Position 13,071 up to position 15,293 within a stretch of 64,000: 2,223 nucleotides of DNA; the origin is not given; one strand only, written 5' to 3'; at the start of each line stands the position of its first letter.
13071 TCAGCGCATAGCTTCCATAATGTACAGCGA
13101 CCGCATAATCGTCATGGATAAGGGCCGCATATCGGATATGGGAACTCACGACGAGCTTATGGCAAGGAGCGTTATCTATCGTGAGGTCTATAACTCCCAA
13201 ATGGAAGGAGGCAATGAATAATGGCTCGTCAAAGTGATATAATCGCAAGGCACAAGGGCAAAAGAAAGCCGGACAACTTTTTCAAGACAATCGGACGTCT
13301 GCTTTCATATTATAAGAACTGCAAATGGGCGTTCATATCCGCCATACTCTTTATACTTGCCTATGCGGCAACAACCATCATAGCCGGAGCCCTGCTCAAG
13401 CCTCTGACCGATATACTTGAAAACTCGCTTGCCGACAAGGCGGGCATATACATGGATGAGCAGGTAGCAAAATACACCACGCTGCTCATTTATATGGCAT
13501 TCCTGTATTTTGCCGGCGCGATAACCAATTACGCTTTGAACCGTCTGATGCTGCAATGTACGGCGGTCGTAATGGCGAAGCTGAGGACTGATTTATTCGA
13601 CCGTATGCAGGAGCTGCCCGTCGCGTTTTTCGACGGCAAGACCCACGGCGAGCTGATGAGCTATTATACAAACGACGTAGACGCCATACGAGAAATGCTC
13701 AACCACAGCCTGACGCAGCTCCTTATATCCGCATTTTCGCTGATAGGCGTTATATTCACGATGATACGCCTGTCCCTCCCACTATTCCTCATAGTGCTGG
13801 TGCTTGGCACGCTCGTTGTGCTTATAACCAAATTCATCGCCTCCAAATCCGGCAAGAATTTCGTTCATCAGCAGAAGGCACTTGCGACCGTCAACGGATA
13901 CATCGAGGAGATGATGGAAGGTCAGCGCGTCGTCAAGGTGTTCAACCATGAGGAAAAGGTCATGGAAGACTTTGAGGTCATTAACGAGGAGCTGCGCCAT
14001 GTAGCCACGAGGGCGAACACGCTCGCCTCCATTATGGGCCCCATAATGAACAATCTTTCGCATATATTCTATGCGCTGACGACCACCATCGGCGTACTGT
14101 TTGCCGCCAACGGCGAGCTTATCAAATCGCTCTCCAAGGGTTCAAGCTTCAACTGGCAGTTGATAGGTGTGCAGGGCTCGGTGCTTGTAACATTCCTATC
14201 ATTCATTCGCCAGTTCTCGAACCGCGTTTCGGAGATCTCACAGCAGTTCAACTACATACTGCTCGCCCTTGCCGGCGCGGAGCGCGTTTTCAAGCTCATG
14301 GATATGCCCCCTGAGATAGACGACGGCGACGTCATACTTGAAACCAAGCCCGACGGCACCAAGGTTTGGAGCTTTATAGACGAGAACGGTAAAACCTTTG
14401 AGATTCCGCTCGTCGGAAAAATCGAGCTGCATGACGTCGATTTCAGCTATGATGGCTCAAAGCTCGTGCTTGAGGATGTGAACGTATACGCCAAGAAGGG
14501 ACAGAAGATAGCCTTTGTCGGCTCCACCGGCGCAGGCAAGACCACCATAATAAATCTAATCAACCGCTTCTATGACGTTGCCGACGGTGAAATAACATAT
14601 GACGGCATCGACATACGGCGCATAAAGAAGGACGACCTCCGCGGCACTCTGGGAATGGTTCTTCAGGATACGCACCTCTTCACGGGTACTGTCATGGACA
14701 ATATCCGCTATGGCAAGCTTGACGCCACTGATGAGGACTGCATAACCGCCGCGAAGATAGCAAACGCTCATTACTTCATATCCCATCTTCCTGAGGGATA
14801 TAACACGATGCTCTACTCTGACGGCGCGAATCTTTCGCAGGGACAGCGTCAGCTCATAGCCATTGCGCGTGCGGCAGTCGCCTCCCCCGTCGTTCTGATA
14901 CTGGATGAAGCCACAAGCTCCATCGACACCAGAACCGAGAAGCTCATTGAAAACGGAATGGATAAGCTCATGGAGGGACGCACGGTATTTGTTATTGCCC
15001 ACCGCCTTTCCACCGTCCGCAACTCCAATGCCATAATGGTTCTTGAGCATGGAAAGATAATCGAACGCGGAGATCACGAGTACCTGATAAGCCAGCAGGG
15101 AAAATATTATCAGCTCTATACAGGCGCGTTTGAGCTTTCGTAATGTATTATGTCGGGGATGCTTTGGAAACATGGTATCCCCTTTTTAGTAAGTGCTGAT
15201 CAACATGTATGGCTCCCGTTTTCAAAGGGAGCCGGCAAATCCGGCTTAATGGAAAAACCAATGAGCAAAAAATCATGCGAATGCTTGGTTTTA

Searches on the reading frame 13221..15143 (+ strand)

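Call 23: search_protein_families(library=ncbifam, proteins=[window:13221-15143:+], max_evalue=0.00001)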
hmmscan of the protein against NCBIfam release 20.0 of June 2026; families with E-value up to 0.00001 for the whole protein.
window:13221-15143:+ (640 aa): 176 families (the best 25 are shown)
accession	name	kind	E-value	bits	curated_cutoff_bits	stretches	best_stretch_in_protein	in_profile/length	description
TIGR02203.1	MsbA_lipidA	equivalog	1.1e-114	384.1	602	1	26-634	4-567/572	lipid A export permease/ATP-binding protein MsbA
NF052233.1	CphA_assoc_ABC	equivalog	3.1e-108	363.1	880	1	21-635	169-742/766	cyanophycin metabolism-associated ABC transporter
TIGR02204.1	MsbA_rel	hypoth_equivalog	2.6e-103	346.7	780.4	1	26-632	8-571/576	ABC transporter, permease/ATP-binding protein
NF045513.1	HepA_fam_ABC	equivalog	4.2e-103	345.8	725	2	396-633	369-606/610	heterocyst formation ABC transporter subunit HepA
NF008381.0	PRK11176.1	equivalog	8.8e-98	328.1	867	1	20-634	9-577/582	lipid A ABC transporter ATP-binding protein/permease MsbA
TIGR00958.1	3a01208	subfamily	1.6e-96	324.2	874.6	1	11-632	139-710/711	antigen peptide transporter 2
NF010178.0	PRK13657.1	equivalog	7e-91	305.4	733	1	21-634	4-568/588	glucan ABC transporter ATP-binding protein/ permease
TIGR01846.1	type_I_sec_HlyB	subfamily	1.3e-82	278.2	725.55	2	396-634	451-690/694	type I secretion system permease/ATPase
TIGR03796.1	NHLM_micro_ABC1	equivalog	8.6e-81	272.1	853.3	1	76-632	184-708/710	NHLP family bacteriocin export ABC transporter peptidase/permease/ATPase subunit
NF000475.1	tet_ABC_46_B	exception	5.3e-80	269.6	1250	1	26-632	6-570/578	tetracycline efflux ABC transporter Tet(46) subunit B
NF008056.1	PRK10790.1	equivalog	6.5e-80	269.3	746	1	16-634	3-573/584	SmdB family multidrug efflux ABC transporter permease/ATP-binding protein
TIGR03797.1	NHLM_micro_ABC2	equivalog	7.5e-79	266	709.4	1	51-633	143-682/686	NHLP bacteriocin export ABC transporter permease/ATPase subunit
TIGR01192.1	chvA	subfamily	3.7e-74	250.4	585.4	1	20-633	3-567/585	glucan export ABC transporter ATP-binding protein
TIGR03375.1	type_I_sec_LssB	subfamily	1.1e-73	248.8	693.1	2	397-626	462-692/696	type I secretion system permease/ATPase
NF008055.0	PRK10789.1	equivalog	1e-67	229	845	1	28-634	7-569/590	SmdA family multidrug ABC transporter permease/ATP-binding protein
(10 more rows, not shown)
